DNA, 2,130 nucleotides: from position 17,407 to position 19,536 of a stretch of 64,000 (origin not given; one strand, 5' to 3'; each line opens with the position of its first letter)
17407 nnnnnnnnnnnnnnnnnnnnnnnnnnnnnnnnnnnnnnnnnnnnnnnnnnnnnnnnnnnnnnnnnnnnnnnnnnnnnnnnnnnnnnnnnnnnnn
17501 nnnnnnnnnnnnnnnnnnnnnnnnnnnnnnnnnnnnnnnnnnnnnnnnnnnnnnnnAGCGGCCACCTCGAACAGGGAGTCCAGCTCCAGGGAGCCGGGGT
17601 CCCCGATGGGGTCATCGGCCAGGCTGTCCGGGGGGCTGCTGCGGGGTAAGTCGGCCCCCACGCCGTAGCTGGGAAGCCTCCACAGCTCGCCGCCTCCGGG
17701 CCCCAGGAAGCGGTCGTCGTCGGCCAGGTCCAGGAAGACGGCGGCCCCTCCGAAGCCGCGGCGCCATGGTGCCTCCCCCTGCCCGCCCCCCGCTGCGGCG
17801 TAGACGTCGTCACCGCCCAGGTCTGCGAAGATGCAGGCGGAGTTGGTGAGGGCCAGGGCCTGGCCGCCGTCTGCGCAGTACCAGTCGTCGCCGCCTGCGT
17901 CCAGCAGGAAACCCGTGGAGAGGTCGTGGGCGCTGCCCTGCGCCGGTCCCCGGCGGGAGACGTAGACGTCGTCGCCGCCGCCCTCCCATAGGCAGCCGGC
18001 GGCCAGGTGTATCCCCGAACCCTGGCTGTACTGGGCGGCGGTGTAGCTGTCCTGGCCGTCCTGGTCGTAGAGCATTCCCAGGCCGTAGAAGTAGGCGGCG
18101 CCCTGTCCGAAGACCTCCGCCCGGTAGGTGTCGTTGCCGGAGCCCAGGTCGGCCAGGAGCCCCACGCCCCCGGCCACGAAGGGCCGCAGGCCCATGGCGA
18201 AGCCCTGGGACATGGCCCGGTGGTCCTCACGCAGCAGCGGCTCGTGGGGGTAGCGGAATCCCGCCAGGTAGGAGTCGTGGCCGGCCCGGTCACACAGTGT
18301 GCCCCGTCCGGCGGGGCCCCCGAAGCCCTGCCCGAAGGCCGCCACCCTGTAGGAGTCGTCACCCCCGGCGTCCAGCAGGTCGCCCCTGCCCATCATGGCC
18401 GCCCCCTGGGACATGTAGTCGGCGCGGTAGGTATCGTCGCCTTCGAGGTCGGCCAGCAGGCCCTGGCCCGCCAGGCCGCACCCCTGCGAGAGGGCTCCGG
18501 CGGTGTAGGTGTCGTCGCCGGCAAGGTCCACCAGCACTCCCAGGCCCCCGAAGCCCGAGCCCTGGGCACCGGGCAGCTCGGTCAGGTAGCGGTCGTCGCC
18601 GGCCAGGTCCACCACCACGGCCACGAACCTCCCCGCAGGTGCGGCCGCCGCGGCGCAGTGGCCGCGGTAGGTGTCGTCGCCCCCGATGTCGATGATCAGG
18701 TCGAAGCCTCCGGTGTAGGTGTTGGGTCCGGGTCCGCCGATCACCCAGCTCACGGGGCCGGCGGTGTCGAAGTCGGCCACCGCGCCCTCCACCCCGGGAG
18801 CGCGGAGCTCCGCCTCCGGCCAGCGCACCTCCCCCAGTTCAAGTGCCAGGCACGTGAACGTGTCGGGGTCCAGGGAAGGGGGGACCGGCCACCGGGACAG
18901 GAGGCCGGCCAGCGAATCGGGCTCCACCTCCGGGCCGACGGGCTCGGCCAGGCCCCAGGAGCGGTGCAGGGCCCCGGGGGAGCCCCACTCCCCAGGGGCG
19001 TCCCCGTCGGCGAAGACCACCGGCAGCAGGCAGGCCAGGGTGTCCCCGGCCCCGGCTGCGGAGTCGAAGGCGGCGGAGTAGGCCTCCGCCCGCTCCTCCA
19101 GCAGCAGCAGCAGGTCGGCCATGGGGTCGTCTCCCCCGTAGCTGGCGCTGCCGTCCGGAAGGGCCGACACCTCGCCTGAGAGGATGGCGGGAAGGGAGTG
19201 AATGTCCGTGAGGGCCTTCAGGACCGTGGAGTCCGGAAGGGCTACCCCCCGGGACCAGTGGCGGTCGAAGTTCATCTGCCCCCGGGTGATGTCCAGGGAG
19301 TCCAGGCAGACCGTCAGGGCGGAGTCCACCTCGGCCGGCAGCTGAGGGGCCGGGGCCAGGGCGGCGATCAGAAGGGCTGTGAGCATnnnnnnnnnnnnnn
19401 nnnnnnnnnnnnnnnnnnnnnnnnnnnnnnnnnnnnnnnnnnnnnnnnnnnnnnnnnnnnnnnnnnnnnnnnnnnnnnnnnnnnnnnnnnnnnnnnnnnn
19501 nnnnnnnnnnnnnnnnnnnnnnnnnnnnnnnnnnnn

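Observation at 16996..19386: Secreted protein with 12 tandem [hydrophobic]-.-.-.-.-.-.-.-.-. repeats interleaved with SQGxG segments, capped by HEAT repeats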

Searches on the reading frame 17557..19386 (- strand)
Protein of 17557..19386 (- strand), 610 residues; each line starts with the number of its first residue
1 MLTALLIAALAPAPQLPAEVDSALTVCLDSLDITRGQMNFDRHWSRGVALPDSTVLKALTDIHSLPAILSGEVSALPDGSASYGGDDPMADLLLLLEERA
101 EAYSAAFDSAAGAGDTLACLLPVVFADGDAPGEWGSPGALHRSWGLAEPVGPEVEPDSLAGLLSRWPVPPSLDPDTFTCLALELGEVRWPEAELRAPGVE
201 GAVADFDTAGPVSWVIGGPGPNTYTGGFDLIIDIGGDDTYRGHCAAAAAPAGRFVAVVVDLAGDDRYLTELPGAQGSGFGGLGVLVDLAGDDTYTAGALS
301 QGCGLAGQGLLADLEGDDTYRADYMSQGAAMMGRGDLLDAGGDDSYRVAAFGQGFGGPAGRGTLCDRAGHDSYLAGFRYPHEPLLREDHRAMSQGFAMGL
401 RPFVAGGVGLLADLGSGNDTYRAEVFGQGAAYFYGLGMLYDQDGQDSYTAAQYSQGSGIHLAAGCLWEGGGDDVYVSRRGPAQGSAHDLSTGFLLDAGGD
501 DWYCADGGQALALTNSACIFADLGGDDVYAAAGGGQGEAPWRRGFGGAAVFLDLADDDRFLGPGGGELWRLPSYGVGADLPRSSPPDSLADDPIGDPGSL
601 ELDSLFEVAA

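Call 39: search_protein_representatives(protein=window:17557-19386:-)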
Query: 610 residues. Proteins with E-value up to 0.001 (for the whole library): 3466; up to 1e-10: 2699; up to 1e-30: 1595. The best 150 are listed.
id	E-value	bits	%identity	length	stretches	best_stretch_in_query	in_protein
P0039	1.0e-185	635.4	54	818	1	2-609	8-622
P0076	1.2e-159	549.3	52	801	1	15-609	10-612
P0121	2.4e-101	356.7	43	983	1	78-597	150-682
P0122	2.4e-98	346.7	41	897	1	101-586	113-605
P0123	3.1e-95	336.5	43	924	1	110-592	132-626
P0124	8.0e-93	328.5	40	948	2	121-584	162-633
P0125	1.6e-92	327.5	42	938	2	195-602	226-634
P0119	1.7e-92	327.4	44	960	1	118-587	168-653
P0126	1.7e-91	324.1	42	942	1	115-584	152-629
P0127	4.3e-88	312.9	46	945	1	197-594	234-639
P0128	2.8e-87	310.2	47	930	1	207-580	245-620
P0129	2.8e-87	310.2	43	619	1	87-580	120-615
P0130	9.2e-86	305.2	44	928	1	194-582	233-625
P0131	1.2e-85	304.8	41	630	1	112-580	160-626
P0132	1.9e-85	304.1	44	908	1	222-609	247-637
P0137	6.6e-83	295.8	47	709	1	215-588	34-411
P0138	8.6e-83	295.4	47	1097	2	341-609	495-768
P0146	5.0e-80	286.2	48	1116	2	342-584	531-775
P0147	5.6e-80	286.1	44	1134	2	241-609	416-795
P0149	6.1e-80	285.9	43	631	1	213-580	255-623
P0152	5.3e-79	282.8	41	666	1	199-580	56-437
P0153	5.7e-79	282.7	46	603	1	209-579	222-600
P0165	3.7e-76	273.4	44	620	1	198-579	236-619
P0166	4.2e-76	273.3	48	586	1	215-561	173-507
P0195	2.3e-72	260.9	45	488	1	200-579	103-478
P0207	2.8e-71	257.3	44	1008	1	201-579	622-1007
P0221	6.5e-70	252.8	45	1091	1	210-582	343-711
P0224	1.4e-69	251.7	44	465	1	210-582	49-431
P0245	4.5e-68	246.7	41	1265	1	204-589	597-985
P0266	8.7e-67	242.5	44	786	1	209-564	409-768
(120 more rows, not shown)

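Call 40: search_protein_families(library=pfam, proteins=[P0207, P0245, P0138, P0146, P0147, P0266, P0152, P0137, P0221, P0131], max_evalue=0.001)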
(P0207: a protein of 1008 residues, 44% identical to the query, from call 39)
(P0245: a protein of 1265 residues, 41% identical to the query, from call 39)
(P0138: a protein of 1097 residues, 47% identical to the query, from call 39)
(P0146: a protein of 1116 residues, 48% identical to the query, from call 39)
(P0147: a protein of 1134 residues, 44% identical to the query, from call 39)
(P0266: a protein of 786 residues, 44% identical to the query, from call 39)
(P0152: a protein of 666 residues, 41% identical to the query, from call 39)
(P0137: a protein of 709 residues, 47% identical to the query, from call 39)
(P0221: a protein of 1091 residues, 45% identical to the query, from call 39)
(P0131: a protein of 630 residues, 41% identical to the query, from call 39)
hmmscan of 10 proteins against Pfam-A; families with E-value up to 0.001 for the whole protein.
P0207 (1008 aa): 2 families
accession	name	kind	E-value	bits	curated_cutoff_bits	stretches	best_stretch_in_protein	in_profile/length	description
PF13646.12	HEAT_2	-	2.3e-12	47.5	27.7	2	152-221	16-86/88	HEAT repeats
PF02985.28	HEAT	-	0.00078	19.9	23.5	0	343-364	4-25/31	HEAT repeat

P0245 (1265 aa): 6 families
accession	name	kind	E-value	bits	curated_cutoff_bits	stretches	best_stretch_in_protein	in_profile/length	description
PF01872.23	RibD_C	-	3.5e-36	125.3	24.1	1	142-345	1-195/197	RibD C-terminal domain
PF00383.29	dCMP_cyt_deam_1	-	1.2e-16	60.8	25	1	2-95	9-102/102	Cytidine and deoxycytidylate deaminase zinc-binding region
PF13646.12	HEAT_2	-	7.2e-15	55.5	27.7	2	1110-1181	14-87/88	HEAT repeats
PF02985.28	HEAT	-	7.3e-12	44.8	23.5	1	1097-1125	1-29/31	HEAT repeat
PF14437.12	MafB19-deam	-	5e-11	43.1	27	1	17-133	21-137/142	MafB19-like deaminase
PF18785.7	Inv-AAD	-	5.8e-07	29.9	26.5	1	51-117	44-114/129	Invertebrate-AID/APOBEC-deaminase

P0138 (1097 aa): 3 families
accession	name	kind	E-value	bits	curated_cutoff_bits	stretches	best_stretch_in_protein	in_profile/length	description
PF13646.12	HEAT_2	-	3e-21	75.9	27.7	2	835-920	2-88/88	HEAT repeats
PF02985.28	HEAT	-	7.9e-06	26.1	23.5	0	929-955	3-29/31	HEAT repeat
PF03130.22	HEAT_PBS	-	0.00083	20.1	20.9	0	881-906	2-27/27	PBS lyase HEAT-like repeat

P0146 (1116 aa): 3 families
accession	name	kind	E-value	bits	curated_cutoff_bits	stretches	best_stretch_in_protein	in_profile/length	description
PF13646.12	HEAT_2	-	4.2e-19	69.1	27.7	2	870-955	2-88/88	HEAT repeats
PF03130.22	HEAT_PBS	-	6.1e-08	32.9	20.9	0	919-938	5-24/27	PBS lyase HEAT-like repeat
PF02985.28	HEAT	-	6.9e-05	23.2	23.5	0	964-989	3-28/31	HEAT repeat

P0147 (1134 aa): 1 family
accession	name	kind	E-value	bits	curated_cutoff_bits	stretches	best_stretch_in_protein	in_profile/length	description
PF13646.12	HEAT_2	-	9.6e-09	35.8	27.7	1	863-947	3-88/88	HEAT repeats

P0266 (786 aa): 1 family
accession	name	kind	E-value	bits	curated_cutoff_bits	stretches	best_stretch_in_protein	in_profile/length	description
PF13180.12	PDZ_2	-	5.1e-08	33.5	27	1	59-149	3-80/80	PDZ domain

P0152 (666 aa): 0 families

P0137 (709 aa): 4 families
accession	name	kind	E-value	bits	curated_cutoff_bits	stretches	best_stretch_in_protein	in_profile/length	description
PF13646.12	HEAT_2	-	3.9e-24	85.2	27.7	3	535-604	18-88/88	HEAT repeats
PF03130.22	HEAT_PBS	-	4e-12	45.8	20.9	0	568-589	5-26/27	PBS lyase HEAT-like repeat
PF02985.28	HEAT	-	3.9e-06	27.1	23.5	0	655-678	3-26/31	HEAT repeat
PF13513.12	HEAT_EZ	-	0.00024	22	27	0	479-513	20-54/55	HEAT-like repeat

P0221 (1091 aa): 4 families
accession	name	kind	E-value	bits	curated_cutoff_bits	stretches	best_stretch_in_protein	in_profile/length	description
PF13646.12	HEAT_2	-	8.8e-30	103.3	27.7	2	910-986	10-87/88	HEAT repeats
PF02985.28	HEAT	-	3.6e-14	51.9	23.5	0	904-927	4-27/31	HEAT repeat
PF03130.22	HEAT_PBS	-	1.8e-10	40.7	20.9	2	947-973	1-27/27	PBS lyase HEAT-like repeat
PF13513.12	HEAT_EZ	-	4.2e-05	24.4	27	1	914-958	1-55/55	HEAT-like repeat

P0131 (630 aa): 0 families

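Call 45: list_cluster_members(proteins=[P0131, P0152, P0137, P0207, P0245, P0266, P0153, P0224, P0195, P0166])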
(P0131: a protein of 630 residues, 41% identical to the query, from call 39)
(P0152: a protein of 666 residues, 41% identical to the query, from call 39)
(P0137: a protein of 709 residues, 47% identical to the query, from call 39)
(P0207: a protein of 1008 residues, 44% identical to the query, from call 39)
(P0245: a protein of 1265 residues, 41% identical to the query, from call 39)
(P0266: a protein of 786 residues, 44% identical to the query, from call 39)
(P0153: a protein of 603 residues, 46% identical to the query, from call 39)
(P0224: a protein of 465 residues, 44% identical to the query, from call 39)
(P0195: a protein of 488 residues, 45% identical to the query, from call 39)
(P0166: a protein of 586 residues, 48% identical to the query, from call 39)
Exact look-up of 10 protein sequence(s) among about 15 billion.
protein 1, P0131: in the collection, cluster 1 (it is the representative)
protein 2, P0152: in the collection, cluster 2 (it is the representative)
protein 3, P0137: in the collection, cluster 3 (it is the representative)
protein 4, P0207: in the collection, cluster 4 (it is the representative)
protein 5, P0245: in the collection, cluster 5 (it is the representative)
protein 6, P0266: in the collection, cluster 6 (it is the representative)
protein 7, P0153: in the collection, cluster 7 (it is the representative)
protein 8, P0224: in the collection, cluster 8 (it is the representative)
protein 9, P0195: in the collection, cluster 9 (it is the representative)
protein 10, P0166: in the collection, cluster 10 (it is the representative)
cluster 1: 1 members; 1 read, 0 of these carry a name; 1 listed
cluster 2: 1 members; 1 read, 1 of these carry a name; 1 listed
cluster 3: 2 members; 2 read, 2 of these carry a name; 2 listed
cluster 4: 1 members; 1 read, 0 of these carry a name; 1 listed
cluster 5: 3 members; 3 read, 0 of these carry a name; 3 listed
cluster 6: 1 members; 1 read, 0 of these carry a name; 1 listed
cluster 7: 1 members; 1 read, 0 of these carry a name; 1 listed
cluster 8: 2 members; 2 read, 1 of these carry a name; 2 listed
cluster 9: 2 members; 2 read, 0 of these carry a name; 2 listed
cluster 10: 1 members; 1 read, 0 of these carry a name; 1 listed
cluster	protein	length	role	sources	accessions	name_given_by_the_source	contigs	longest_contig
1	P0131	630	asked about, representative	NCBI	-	-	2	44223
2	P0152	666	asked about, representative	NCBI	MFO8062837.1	MAG: hypothetical protein R6U31_07940, partial [bacterium]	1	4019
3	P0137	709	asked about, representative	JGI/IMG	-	hypothetical protein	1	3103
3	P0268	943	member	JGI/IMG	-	hypothetical protein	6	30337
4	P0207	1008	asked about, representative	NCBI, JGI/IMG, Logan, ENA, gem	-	-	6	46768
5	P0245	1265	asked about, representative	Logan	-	-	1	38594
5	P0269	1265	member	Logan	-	-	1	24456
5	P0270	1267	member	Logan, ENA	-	-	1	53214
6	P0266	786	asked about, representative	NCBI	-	-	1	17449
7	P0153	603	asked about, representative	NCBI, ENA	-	-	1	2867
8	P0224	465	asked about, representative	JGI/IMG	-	hypothetical protein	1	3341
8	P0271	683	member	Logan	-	-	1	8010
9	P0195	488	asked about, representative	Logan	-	-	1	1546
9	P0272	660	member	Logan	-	-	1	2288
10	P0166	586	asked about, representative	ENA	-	-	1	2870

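Call 63: find_encoding_contigs(protein=P0131, flank=7000, max_places=1)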
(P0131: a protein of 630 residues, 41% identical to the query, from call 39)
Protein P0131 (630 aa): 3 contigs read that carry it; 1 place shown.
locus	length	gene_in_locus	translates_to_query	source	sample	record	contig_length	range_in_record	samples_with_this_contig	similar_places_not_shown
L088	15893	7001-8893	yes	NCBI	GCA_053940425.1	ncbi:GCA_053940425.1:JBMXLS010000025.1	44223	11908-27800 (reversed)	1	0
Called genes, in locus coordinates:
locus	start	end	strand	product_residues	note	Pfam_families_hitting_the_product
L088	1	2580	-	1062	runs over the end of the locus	PF00580:UvrD-helicase, PF13245:AAA_19 (weak), PF13361:UvrD_C, PF12705:PDDEXK_1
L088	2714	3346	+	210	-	PF00300:His_Phos_1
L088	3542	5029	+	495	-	-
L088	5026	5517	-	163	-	PF01035:DNA_binding_1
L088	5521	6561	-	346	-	PF00155:Aminotran_1_2, PF01212:Beta_elim_lyase, PF01041:DegT_DnrJ_EryC1 (faint)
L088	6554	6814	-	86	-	PF13248:Zn_ribbon_3 (weak), PF10571:UPF0547 (weak)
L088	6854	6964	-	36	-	-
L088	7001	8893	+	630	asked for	-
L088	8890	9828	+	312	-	PF02985:HEAT (faint), PF13513:HEAT_EZ (faint), PF13646:HEAT_2, PF03130:HEAT_PBS (weak)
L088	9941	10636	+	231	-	PF11306:DUF3108 (weak)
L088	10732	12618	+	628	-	PF00932:LTD (faint)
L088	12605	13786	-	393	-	PF04413:Glycos_transf_N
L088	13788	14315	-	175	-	PF01936:NYN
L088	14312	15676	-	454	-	PF00309:Sigma54_AID (weak), PF04963:Sigma54_CBD, PF04552:Sigma54_DBD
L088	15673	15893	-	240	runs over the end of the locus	PF00005:ABC_tran, PF13304:AAA_21 (faint)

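Call 64: find_encoding_contigs(protein=P0207, flank=7000, max_places=1)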
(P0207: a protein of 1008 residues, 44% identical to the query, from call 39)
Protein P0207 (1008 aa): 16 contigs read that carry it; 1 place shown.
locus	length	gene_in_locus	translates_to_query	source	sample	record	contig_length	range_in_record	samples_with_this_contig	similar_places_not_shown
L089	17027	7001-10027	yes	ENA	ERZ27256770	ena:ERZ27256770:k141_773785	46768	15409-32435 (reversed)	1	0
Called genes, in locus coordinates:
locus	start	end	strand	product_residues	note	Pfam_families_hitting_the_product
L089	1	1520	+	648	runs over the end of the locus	PF03063:Prismane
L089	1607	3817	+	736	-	PF18537:CODH_A_N, PF03598:CdhC, PF19436:ACS_CODH_B_C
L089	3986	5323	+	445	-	PF04060:FeS, PF03599:CdhD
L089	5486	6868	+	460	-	PF05345:He_PIG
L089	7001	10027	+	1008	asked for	PF13646:HEAT_2 (weak)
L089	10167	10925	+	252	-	PF13489:Methyltransf_23, PF13847:Methyltransf_31 (faint), PF08241:Methyltransf_11, PF08242:Methyltransf_12, PF13649:Methyltransf_25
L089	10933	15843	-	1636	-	PF00069:Pkinase, PF07714:PK_Tyr_Ser-Thr, PF03109:ABC1 (weak), PF13517:FG-GAP_3 (faint), PF23727:Beta-prop_FAM234A_B (faint), PF13360:PQQ_2 (weak), PF13432:TPR_16 (weak), PF13371:TPR_9 (weak), +4 more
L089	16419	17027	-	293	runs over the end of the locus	PF01297:ZnuA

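Call 65: find_encoding_contigs(protein=P0266, flank=7000, max_places=1)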
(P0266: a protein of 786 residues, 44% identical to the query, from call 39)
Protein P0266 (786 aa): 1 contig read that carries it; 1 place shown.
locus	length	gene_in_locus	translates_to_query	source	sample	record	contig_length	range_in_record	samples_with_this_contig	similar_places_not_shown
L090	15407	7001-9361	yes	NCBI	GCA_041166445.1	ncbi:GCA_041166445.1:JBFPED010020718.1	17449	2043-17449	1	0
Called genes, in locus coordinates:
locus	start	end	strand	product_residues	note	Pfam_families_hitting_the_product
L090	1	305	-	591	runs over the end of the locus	PF13428:TPR_14 (faint), PF13181:TPR_8 (faint), PF28559:TPR_SusR (faint), PF13414:TPR_11 (faint), PF13424:TPR_12 (faint), PF13431:TPR_17 (faint), PF00515:TPR_1 (weak), PF13176:TPR_7 (weak), +7 more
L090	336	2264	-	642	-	PF24575:TPR_Slam (faint), PF00515:TPR_1 (weak), PF13424:TPR_12 (weak), PF13432:TPR_16, PF13431:TPR_17 (weak), PF14559:TPR_19 (weak), PF00515:TPR_1 (weak), PF13414:TPR_11 (weak), +13 more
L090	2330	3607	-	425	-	PF04413:Glycos_transf_N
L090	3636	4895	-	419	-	PF04413:Glycos_transf_N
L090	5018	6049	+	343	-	PF02606:LpxK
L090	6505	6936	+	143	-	PF04191:PEMT, PF04140:ICMT (weak)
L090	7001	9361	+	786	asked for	PF13180:PDZ_2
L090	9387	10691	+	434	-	PF01979:Amidohydro_1, PF07969:Amidohydro_3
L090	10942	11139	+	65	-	-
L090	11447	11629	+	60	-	-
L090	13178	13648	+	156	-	PF02357:NusG, PF00467:KOW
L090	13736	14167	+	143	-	PF03946:Ribosomal_L11_N, PF00298:Ribosomal_L11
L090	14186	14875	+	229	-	PF00687:Ribosomal_L1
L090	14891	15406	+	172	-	?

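Call 67: find_encoding_contigs(protein=P0149, flank=5000, max_places=2)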
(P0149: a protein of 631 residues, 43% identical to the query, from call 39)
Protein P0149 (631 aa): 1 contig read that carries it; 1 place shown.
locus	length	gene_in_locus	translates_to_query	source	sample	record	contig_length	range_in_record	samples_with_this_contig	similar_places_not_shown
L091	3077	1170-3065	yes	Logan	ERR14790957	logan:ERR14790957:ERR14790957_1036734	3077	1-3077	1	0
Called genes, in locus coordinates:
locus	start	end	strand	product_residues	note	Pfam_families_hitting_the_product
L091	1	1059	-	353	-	?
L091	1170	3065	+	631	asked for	-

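Call 68: find_encoding_contigs(protein=P0165, flank=5000, max_places=2)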
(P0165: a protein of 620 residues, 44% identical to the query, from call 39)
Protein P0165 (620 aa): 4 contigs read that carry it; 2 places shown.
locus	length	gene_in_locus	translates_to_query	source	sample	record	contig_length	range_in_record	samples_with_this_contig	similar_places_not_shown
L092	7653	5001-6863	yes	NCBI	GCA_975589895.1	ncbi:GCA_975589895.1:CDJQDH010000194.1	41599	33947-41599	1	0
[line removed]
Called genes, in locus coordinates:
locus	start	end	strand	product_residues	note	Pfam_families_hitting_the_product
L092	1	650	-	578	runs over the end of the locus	PF13205:Big_5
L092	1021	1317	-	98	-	PF00216:Bac_DNA_binding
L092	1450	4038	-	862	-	PF16126:DUF4838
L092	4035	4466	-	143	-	PF02130:YbeY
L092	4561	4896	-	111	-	PF01740:STAS, PF13466:STAS_2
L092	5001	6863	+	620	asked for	-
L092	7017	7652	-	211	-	?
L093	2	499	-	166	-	?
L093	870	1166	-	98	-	PF00216:Bac_DNA_binding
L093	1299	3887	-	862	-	PF16126:DUF4838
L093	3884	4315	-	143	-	PF02130:YbeY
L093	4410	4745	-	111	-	PF01740:STAS, PF13466:STAS_2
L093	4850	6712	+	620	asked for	-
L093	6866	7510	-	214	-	?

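Call 75: find_homologous_proteins(query=P0165, max_evalue=1e-10)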
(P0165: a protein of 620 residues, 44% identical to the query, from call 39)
Query P0165 (620 aa): 1871 proteins with E <= 1e-10 among 8000 candidates; the best 120 are listed.
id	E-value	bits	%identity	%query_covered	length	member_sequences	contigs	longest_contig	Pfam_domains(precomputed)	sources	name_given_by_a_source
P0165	0.0e+0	1384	100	100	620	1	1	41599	-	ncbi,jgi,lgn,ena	-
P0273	3.5e-139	483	43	95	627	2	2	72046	-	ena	-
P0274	3.9e-138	480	44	96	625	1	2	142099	-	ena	-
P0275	3.1e-136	474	43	97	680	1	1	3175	-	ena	-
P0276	4.6e-136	473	43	97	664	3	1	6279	-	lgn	-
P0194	6.2e-136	473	42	100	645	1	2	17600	-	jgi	jgi:hypothetical protein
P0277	1.6e-135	471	41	100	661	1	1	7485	-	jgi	jgi:hypothetical protein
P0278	2.3e-135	471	43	97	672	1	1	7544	-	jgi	-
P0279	9.4e-135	469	43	96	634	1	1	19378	-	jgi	jgi:hypothetical protein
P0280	1.4e-134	468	44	97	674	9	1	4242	-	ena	-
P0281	4.0e-134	467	41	99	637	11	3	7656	-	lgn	-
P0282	1.3e-133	465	41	97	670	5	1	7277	-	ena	-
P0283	1.4e-133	465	43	95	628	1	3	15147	-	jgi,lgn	jgi:hypothetical protein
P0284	1.8e-133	465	42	99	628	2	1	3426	-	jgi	-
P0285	4.1e-133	463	43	96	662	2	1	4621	-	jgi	jgi:hypothetical protein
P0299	7.7e-129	449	43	95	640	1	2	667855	-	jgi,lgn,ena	-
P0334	3.4e-123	431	41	100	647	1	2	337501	-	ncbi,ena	-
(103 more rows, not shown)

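Call 76: find_encoding_contigs(protein=P0299, flank=6000, max_places=1)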
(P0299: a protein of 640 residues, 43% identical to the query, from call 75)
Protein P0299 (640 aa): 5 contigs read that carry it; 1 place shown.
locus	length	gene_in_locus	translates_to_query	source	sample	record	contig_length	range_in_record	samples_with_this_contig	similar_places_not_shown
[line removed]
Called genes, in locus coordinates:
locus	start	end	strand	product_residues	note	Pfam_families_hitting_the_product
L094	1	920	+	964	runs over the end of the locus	PF08448:PAS_4, PF13426:PAS_9 (weak), PF08448:PAS_4 (weak), PF08447:PAS_3, PF01590:GAF, PF13185:GAF_2, PF02518:HATPase_c, PF00072:Response_reg, +5 more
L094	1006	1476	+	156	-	-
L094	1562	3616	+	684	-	PF03190:Thioredox_DsbH, PF13899:Thioredoxin_7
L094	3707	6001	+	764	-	PF01315:Ald_Xan_dh_C, PF02738:MoCoBD_1, PF20256:MoCoBD_2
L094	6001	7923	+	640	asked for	-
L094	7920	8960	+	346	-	PF03130:HEAT_PBS (faint), PF13646:HEAT_2, PF02985:HEAT (faint), PF13646:HEAT_2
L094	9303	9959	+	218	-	-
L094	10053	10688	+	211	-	-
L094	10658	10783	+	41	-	-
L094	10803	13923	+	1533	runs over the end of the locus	PF01364:Peptidase_C25, PF07705:CARDB (faint), PF01839:FG-GAP (faint), PF13517:FG-GAP_3 (weak), PF07602:DUF1565 (weak), PF13229:Beta_helix, PF05048:NosD (weak), PF13860:FlgD_ig, +3 more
